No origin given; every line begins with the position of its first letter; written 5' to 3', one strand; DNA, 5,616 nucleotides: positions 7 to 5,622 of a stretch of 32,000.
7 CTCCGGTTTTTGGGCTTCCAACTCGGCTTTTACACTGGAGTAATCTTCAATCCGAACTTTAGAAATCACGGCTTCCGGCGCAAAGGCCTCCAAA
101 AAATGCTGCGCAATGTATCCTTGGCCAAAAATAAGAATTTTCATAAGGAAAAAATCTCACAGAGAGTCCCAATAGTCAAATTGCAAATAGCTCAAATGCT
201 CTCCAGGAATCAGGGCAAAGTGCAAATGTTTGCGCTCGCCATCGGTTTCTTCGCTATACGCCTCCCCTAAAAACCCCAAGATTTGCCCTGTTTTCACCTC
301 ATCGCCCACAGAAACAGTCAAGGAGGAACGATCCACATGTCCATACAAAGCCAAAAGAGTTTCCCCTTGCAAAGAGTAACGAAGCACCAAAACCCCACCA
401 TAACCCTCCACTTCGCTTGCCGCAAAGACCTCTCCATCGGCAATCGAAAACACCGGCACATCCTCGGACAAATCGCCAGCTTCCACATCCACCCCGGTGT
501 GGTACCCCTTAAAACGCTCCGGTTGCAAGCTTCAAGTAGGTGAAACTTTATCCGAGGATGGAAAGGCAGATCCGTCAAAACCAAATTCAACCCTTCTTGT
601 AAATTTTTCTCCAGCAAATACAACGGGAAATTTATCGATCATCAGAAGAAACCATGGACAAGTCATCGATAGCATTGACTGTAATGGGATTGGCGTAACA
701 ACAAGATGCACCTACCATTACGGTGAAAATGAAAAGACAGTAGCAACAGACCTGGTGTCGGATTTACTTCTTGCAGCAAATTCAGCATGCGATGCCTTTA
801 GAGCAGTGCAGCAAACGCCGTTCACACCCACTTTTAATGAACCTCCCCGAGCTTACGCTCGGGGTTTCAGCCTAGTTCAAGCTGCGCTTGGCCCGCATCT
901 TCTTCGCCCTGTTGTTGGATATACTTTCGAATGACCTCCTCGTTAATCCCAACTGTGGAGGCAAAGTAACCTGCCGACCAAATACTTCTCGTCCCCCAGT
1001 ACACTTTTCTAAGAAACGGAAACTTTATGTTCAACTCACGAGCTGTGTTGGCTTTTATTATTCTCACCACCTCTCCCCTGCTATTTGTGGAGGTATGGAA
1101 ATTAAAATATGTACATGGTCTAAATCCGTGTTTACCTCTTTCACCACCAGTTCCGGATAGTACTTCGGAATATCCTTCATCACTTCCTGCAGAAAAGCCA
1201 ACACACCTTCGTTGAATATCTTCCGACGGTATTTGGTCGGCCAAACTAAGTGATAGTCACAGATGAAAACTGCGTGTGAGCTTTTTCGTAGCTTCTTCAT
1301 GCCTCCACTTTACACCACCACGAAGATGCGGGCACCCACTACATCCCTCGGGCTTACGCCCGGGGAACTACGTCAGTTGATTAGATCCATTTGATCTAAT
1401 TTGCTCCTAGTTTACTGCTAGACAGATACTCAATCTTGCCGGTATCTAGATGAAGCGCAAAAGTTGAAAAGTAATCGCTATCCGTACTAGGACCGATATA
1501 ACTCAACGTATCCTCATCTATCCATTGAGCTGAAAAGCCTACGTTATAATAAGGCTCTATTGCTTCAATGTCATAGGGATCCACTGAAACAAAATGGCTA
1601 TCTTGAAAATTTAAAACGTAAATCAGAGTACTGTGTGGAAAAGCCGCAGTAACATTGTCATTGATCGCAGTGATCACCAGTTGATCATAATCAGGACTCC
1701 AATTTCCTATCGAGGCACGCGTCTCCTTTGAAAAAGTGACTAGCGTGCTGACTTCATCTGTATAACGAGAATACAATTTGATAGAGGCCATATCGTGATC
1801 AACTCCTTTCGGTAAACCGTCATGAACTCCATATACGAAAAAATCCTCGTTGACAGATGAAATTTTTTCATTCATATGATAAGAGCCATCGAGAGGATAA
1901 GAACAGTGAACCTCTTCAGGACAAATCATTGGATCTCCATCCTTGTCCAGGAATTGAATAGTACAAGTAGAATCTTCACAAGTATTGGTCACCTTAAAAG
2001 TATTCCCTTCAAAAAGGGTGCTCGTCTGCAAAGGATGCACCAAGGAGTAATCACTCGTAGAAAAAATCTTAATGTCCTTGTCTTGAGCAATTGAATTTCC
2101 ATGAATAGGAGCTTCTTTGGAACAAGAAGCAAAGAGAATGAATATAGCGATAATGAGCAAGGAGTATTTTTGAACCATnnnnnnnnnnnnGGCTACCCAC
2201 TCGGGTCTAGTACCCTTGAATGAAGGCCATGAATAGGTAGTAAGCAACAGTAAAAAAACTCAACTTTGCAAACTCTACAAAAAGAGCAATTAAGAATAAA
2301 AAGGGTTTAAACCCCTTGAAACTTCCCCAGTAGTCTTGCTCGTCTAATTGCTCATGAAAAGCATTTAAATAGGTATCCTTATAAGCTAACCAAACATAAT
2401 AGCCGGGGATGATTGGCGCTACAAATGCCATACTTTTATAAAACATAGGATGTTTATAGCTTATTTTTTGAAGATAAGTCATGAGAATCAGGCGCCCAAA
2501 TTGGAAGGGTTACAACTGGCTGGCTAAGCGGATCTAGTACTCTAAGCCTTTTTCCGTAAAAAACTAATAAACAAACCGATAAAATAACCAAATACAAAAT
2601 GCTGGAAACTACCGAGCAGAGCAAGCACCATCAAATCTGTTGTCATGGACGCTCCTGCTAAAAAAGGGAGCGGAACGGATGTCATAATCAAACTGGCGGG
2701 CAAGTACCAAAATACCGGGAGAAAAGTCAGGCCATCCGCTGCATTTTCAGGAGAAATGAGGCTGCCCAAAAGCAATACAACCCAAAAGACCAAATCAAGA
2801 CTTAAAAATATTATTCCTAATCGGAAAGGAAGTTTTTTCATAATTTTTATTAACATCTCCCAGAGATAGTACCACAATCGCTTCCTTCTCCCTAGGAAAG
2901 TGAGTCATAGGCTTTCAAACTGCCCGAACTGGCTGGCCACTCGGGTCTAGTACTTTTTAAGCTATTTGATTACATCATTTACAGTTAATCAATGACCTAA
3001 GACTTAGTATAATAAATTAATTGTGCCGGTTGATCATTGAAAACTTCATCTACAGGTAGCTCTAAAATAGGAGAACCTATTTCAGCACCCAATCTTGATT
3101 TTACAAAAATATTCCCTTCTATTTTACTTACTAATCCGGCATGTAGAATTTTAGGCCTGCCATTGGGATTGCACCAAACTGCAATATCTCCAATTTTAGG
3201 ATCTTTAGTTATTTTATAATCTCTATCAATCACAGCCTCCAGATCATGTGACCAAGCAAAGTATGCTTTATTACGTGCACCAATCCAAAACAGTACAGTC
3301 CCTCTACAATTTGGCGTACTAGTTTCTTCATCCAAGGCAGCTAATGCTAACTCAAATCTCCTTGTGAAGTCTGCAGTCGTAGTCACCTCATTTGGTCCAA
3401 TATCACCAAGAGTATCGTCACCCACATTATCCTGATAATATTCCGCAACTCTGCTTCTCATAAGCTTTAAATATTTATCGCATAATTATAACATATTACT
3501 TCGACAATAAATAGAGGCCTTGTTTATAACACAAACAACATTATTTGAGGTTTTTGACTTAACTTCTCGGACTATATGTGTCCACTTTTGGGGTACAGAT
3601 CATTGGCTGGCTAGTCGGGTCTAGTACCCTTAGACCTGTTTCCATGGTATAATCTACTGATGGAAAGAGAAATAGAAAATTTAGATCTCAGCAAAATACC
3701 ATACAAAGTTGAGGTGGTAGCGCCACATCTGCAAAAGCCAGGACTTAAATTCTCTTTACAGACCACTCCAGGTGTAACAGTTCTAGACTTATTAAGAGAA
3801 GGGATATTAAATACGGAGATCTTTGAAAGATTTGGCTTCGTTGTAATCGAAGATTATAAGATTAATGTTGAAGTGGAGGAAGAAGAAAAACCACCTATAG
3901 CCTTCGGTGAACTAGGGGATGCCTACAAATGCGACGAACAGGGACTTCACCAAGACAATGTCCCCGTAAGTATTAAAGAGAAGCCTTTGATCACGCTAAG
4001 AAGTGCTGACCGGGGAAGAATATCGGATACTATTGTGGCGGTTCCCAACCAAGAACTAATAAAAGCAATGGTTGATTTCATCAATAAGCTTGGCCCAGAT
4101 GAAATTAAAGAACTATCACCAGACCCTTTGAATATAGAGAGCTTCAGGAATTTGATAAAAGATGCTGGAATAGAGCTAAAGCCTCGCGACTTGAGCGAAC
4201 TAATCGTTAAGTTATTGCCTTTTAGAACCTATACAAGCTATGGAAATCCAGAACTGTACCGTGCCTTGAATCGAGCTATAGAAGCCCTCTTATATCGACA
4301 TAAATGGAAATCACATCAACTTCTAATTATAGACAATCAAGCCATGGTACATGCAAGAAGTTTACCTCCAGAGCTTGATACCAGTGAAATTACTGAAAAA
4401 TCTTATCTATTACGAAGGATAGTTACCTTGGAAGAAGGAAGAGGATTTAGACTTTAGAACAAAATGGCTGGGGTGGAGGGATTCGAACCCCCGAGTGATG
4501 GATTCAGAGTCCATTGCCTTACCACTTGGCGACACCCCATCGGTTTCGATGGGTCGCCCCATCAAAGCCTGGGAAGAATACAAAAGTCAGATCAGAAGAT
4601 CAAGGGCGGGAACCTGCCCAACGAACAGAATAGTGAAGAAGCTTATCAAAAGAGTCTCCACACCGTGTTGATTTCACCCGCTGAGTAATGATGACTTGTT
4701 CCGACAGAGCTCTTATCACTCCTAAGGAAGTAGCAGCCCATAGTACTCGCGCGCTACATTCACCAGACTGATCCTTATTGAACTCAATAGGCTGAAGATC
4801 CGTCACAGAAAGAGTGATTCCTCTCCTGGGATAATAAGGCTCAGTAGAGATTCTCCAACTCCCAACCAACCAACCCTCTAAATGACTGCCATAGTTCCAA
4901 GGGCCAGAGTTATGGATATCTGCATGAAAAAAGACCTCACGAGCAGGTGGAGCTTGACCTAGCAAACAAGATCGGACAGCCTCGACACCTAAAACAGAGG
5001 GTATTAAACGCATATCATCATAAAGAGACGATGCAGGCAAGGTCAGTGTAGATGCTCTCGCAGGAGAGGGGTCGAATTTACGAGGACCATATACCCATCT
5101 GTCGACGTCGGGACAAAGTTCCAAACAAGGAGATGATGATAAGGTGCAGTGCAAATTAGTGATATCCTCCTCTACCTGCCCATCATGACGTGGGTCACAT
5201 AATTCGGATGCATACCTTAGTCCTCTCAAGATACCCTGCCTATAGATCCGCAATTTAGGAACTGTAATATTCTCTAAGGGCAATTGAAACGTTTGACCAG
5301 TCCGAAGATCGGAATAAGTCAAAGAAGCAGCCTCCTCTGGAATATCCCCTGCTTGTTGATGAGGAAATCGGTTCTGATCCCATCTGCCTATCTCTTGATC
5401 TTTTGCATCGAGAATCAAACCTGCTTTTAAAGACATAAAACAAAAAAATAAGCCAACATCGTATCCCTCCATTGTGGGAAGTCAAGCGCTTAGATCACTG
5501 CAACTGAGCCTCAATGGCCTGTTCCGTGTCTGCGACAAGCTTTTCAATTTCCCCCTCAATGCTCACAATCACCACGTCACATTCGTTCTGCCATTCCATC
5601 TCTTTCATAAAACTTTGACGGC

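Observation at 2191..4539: Four copies of a 27-nt element punctuate a run of single-gene units on the 3' side of tRNA-Gln (cassette-like array)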

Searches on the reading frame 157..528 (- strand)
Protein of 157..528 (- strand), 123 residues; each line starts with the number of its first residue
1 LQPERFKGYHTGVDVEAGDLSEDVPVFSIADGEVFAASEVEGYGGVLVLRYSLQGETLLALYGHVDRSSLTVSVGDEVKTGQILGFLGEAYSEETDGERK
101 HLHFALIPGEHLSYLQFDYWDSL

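Call 9: search_protein_families(library=pfam, proteins=[window:157-528:-], max_evalue=0.01)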
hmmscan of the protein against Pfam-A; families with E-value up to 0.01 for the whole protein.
window:157-528:- (123 aa): 2 families
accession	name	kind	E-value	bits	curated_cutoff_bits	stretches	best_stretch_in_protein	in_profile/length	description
PF01551.29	Peptidase_M23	-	1.4e-15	57.6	28.7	1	9-107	2-88/96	Peptidase family M23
PF13533.13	Biotin_lipoyl_2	-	0.0046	17.2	29.8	0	69-86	13-30/32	Biotin-lipoyl like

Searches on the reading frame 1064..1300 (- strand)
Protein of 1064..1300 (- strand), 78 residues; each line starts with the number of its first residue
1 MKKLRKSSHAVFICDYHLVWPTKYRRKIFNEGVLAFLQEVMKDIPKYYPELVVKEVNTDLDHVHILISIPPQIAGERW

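Call 9: search_protein_families(library=pfam, proteins=[window:1064-1300:-], max_evalue=0.01)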
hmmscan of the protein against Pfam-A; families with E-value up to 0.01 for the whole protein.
window:1064-1300:- (78 aa): 1 family
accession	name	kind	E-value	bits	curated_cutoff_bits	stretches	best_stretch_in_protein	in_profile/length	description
PF01797.21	Y1_Tnp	-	8.2e-15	55.4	23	1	11-74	2-64/121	Transposase IS200 like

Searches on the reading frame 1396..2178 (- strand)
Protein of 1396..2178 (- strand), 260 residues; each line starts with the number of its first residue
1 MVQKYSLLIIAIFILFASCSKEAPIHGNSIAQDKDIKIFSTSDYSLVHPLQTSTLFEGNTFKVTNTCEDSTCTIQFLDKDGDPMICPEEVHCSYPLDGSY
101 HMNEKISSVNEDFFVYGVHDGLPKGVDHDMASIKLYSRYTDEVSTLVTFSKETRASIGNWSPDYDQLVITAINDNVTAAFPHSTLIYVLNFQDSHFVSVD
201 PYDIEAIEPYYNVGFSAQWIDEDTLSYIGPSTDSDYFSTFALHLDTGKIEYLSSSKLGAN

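Call 9: search_protein_families(library=pfam, proteins=[window:1396-2178:-], max_evalue=0.01)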
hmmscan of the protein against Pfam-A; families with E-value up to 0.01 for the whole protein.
window:1396-2178:- (260 aa): 0 families

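Call 61: search_protein_families(library=pfam, proteins=[window:1396-2178:-], max_evalue=0.001)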
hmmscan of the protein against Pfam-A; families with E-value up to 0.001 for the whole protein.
window:1396-2178:- (260 aa): 0 families

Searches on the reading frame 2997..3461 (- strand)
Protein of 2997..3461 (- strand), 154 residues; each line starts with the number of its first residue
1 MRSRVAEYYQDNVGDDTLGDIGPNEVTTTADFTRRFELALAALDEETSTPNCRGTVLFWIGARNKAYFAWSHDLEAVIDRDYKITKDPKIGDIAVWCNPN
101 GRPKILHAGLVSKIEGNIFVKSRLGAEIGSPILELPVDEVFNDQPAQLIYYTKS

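Call 9: search_protein_families(library=pfam, proteins=[window:2997-3461:-], max_evalue=0.01)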
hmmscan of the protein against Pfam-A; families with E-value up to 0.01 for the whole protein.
window:2997-3461:- (154 aa): 1 family
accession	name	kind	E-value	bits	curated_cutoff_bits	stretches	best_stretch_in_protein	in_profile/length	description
PF05257.22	CHAP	-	0.0062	17.4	26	1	68-119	28-76/81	CHAP domain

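Call 14: find_encoding_contigs(protein=window:2997-3461:-, flank=10000, max_places=10)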
Protein window:2997-3461:- (154 aa): no gene with exactly this product is on record in the collection.

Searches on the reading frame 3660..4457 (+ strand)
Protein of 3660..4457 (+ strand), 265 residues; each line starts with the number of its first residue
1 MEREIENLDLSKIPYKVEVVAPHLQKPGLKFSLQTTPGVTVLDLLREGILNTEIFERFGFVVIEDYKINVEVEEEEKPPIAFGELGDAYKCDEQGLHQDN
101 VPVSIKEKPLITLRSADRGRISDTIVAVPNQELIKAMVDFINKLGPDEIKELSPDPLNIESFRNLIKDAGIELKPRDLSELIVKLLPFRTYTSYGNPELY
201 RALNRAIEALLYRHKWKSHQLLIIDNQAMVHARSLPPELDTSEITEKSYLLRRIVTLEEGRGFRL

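Call 9: search_protein_families(library=pfam, proteins=[window:3660-4457:+], max_evalue=0.01)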
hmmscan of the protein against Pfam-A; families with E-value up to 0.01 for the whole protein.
window:3660-4457:+ (265 aa): 1 family
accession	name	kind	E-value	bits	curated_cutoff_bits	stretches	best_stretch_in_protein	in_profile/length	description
PF02668.22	TauD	-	5.1e-07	30.3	27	1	198-234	215-253/267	Taurine catabolism dioxygenase TauD, TfdA family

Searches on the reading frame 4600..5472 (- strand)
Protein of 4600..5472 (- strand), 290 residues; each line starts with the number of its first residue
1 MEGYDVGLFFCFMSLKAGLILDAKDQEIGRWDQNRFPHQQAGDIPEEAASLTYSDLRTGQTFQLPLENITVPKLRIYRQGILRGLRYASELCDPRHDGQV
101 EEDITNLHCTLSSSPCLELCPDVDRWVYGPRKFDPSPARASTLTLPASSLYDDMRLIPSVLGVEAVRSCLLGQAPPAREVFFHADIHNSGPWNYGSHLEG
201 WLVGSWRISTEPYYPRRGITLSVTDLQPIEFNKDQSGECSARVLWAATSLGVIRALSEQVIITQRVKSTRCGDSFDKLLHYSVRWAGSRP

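Call 9: search_protein_families(library=pfam, proteins=[window:4600-5472:-], max_evalue=0.01)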
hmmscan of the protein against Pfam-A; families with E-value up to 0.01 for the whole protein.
window:4600-5472:- (290 aa): 0 families

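Call 11: find_encoding_contigs(protein=window:4600-5472:-, flank=10000, max_places=10)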
Protein window:4600-5472:- (290 aa): no gene with exactly this product is on record in the collection.

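Call 61: search_protein_families(library=pfam, proteins=[window:4600-5472:-], max_evalue=0.001)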
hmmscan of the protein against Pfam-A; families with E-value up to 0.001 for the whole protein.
window:4600-5472:- (290 aa): 0 families
